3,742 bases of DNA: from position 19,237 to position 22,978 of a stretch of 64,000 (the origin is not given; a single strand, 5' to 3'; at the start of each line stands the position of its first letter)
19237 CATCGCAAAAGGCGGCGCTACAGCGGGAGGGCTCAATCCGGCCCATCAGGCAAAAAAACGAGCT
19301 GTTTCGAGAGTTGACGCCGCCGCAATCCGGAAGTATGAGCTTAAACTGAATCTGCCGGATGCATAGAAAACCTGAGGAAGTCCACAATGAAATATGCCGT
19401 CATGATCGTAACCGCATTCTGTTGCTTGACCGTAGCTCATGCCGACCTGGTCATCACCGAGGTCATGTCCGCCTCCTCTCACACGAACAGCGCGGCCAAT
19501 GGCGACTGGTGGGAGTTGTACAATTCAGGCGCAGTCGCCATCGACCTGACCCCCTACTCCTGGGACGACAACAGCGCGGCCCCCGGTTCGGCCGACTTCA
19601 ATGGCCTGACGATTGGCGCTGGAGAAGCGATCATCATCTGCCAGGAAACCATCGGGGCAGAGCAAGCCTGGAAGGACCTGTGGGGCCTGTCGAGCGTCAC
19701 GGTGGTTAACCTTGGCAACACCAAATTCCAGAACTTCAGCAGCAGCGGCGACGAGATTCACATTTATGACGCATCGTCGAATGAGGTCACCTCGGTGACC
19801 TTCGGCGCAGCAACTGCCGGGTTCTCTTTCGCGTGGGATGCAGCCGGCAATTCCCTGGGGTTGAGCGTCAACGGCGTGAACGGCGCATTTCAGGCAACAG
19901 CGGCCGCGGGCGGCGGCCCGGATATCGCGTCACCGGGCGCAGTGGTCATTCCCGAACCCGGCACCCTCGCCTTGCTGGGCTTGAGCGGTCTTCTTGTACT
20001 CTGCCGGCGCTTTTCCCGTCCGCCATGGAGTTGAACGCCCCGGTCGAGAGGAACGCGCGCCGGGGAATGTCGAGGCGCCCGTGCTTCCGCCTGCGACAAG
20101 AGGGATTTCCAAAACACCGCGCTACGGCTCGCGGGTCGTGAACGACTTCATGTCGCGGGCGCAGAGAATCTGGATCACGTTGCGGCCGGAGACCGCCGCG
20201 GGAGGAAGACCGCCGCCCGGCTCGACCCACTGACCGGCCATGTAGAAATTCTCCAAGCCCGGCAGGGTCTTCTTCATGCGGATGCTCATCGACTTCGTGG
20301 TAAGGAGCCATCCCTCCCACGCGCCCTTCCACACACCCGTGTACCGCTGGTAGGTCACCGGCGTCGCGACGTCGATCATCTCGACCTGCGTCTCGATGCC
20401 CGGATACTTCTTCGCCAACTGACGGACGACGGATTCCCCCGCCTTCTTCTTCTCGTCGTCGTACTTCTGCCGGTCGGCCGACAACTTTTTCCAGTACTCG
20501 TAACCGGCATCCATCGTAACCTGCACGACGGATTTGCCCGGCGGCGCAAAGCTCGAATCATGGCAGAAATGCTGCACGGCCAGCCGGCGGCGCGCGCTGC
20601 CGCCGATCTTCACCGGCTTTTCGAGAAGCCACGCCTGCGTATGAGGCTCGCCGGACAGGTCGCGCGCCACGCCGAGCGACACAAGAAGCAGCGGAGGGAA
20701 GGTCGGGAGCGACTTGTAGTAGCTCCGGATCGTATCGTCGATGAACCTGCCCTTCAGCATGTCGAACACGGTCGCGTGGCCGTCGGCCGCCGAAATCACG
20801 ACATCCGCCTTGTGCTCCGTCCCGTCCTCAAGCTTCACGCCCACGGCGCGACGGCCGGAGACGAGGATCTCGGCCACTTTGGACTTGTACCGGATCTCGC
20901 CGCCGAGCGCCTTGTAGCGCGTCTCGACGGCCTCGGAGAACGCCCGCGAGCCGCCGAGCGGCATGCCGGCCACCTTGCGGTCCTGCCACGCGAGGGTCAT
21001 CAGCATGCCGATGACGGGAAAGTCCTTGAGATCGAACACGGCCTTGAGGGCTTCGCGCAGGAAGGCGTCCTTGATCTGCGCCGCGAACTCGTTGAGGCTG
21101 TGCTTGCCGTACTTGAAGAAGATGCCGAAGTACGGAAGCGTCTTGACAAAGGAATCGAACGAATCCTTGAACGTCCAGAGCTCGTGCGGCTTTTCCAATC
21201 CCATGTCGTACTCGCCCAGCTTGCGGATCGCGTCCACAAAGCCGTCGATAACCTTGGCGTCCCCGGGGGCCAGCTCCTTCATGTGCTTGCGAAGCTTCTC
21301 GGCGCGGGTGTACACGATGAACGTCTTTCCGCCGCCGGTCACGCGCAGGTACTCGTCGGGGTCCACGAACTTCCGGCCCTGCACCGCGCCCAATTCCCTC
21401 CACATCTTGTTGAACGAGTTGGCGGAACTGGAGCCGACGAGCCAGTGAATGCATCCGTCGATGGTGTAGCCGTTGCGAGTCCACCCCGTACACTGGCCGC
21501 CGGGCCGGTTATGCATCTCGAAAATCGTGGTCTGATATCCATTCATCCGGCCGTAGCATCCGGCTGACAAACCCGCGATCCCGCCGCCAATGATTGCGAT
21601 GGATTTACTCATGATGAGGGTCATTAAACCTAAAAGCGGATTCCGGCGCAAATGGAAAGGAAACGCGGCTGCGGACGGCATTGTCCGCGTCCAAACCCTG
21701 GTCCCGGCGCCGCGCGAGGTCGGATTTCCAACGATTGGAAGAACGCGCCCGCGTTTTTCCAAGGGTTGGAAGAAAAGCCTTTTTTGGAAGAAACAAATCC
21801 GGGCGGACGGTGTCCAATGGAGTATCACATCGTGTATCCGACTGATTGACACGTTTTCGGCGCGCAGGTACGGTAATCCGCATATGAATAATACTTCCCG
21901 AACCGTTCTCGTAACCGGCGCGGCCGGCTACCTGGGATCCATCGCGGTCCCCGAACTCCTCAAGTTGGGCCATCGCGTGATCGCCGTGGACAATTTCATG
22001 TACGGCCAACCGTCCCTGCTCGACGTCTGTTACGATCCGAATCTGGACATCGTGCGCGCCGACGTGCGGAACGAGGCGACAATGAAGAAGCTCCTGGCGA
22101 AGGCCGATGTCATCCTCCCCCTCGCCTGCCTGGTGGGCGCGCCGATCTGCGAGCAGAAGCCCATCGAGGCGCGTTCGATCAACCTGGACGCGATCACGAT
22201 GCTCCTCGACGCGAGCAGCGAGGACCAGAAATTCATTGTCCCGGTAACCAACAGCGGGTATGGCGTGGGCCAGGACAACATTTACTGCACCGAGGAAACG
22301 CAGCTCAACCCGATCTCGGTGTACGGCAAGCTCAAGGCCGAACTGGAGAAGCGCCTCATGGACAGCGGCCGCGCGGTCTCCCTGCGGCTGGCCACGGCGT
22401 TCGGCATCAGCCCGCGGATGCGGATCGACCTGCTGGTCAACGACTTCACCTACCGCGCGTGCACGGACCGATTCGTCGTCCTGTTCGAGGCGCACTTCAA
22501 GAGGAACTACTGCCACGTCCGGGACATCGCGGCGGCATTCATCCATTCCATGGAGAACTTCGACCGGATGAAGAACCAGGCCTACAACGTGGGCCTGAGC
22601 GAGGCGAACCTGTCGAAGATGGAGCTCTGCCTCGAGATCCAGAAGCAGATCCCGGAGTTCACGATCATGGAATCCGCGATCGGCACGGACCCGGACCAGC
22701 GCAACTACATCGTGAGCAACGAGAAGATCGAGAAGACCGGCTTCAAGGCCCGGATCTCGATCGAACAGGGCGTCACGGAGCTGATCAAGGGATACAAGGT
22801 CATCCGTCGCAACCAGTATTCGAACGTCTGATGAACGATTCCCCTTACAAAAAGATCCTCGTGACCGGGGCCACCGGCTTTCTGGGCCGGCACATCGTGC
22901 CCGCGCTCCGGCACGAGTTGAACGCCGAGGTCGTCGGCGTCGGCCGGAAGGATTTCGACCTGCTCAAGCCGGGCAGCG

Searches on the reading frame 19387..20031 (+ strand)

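Call 34: search_protein_families(library=pfam, proteins=[window:19387-20031:+], max_evalue=0.001)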
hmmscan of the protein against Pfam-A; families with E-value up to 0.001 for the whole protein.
window:19387-20031:+ (215 aa): 3 families
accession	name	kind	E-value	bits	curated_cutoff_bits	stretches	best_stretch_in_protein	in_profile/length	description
PF00932.25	LTD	-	2.9e-12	47.4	34.3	1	17-140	4-108/109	Lamin Tail Domain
PF07589.16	PEP-CTERM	-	7.5e-05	23.1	20.7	1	188-208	2-22/24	PEP-CTERM motif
PF13860.13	FlgD_ig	-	0.00045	20.6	27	1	123-157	26-64/79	FlgD Ig-like domain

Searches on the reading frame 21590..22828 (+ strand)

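Call 34: search_protein_families(library=pfam, proteins=[window:21590-22828:+], max_evalue=0.001)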
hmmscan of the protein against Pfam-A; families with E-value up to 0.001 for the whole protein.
window:21590-22828:+ (413 aa): 7 families
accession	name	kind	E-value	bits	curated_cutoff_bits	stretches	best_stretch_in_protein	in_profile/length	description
PF01370.27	Epimerase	-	1.3e-26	94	20.9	1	106-335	1-240/240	NAD dependent epimerase/dehydratase family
PF16363.11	GDP_Man_Dehyd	-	2.2e-17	64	27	1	107-397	1-331/332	GDP-mannose 4,6 dehydratase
PF04321.23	RmlD_sub_bind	-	1.2e-09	38.2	27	1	105-356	2-233/287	RmlD substrate binding domain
PF01073.25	3Beta_HSD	-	3.1e-07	30.2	22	1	107-259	1-160/280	3-beta hydroxysteroid dehydrogenase/isomerase family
PF05368.20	NmrA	-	6.3e-06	26.4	27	1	103-176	2-74/298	NmrA-like family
PF02719.21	Polysacc_synt_2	-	2.4e-05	24.1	20.2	1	106-212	1-118/293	Polysaccharide biosynthesis protein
PF13460.12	NAD_binding_10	-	0.00022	21.6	27.2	1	110-183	1-70/184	NAD(P)H-binding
